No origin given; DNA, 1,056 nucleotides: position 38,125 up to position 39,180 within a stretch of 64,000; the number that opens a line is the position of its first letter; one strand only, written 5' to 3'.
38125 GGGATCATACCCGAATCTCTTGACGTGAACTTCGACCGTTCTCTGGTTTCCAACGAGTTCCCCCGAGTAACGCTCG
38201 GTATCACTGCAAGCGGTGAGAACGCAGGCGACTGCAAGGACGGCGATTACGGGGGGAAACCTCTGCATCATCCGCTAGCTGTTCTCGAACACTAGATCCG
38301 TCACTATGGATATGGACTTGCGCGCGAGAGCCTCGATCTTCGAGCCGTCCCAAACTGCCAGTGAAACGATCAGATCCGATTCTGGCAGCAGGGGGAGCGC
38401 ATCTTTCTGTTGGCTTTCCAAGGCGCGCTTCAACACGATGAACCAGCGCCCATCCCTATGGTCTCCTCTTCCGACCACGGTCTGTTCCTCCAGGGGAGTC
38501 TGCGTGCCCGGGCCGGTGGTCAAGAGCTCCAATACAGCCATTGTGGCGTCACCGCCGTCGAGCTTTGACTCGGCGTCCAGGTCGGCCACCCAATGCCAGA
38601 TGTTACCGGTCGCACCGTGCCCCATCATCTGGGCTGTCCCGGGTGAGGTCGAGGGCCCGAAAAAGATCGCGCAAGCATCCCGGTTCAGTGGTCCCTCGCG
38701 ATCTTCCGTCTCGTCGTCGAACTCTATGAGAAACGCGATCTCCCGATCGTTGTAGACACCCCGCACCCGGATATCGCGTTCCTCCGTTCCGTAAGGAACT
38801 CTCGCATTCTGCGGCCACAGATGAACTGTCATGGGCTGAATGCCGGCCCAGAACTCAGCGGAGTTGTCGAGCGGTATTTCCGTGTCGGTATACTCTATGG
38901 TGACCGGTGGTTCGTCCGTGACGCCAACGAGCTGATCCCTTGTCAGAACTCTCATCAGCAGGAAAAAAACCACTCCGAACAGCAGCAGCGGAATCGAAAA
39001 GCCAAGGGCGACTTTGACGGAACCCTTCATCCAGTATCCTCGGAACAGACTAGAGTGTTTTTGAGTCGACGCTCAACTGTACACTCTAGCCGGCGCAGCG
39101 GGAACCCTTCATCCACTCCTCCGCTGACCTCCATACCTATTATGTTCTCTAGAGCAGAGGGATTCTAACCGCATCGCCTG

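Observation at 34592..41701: Redox island with no recognisable catalytic subunit: EB_dh haem-b protein, cupredoxin::polyferredoxin fusion and CuA-like cupredoxin, flanked by a 4-domain cytochrome c and an 8-haem TPR cytochrome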

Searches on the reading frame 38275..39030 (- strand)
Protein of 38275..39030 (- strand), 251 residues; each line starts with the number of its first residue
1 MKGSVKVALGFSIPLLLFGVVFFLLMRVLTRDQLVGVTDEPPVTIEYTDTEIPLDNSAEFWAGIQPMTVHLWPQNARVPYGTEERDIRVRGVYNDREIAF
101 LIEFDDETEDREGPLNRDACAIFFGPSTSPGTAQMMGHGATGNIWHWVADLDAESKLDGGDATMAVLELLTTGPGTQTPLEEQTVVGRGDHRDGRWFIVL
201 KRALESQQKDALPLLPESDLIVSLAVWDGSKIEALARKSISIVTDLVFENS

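Call 5: search_protein_families(library=pfam, proteins=[window:38275-39030:-], max_evalue=0.01)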
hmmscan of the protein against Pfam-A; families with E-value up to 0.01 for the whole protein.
window:38275-39030:- (251 aa): 1 family
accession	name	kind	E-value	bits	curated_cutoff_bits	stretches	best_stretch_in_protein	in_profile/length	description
PF09459.16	EB_dh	-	2e-19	71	33.3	1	59-239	2-236/236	Ethylbenzene dehydrogenase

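Call 6: search_protein_families(library=ncbifam, proteins=[window:38275-39030:-], max_evalue=0.01)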
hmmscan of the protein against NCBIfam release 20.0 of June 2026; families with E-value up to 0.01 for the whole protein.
window:38275-39030:- (251 aa): 2 families
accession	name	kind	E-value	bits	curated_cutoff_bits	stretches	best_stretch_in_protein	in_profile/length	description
TIGR03477.1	DMSO_red_II_gam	subfamily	9.4e-29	100.2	169.85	1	45-241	4-198/206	DMSO reductase family type II enzyme, heme b subunit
NF042980.1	EthbenzDh_ebdC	equivalog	8.4e-08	31.9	400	1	84-241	55-204/214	ethylbenzene dehydrogenase subunit gamma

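Call 32: search_solved_structures(query=window:38275-39030:-, max_evalue=0.01, show_alignments=2)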
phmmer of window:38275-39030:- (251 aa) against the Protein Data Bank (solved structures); distinct sequences matched with E-value up to 0.01: 2.
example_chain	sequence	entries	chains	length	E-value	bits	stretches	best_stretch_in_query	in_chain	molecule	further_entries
7b04_C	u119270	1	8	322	2.6e-08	36.6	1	165-242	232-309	Nitrite oxidoreductase subunit C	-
2ivf_C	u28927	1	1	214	2.7e-05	26.7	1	51-241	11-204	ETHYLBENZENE DEHYDROGENASE GAMMA-SUBUNIT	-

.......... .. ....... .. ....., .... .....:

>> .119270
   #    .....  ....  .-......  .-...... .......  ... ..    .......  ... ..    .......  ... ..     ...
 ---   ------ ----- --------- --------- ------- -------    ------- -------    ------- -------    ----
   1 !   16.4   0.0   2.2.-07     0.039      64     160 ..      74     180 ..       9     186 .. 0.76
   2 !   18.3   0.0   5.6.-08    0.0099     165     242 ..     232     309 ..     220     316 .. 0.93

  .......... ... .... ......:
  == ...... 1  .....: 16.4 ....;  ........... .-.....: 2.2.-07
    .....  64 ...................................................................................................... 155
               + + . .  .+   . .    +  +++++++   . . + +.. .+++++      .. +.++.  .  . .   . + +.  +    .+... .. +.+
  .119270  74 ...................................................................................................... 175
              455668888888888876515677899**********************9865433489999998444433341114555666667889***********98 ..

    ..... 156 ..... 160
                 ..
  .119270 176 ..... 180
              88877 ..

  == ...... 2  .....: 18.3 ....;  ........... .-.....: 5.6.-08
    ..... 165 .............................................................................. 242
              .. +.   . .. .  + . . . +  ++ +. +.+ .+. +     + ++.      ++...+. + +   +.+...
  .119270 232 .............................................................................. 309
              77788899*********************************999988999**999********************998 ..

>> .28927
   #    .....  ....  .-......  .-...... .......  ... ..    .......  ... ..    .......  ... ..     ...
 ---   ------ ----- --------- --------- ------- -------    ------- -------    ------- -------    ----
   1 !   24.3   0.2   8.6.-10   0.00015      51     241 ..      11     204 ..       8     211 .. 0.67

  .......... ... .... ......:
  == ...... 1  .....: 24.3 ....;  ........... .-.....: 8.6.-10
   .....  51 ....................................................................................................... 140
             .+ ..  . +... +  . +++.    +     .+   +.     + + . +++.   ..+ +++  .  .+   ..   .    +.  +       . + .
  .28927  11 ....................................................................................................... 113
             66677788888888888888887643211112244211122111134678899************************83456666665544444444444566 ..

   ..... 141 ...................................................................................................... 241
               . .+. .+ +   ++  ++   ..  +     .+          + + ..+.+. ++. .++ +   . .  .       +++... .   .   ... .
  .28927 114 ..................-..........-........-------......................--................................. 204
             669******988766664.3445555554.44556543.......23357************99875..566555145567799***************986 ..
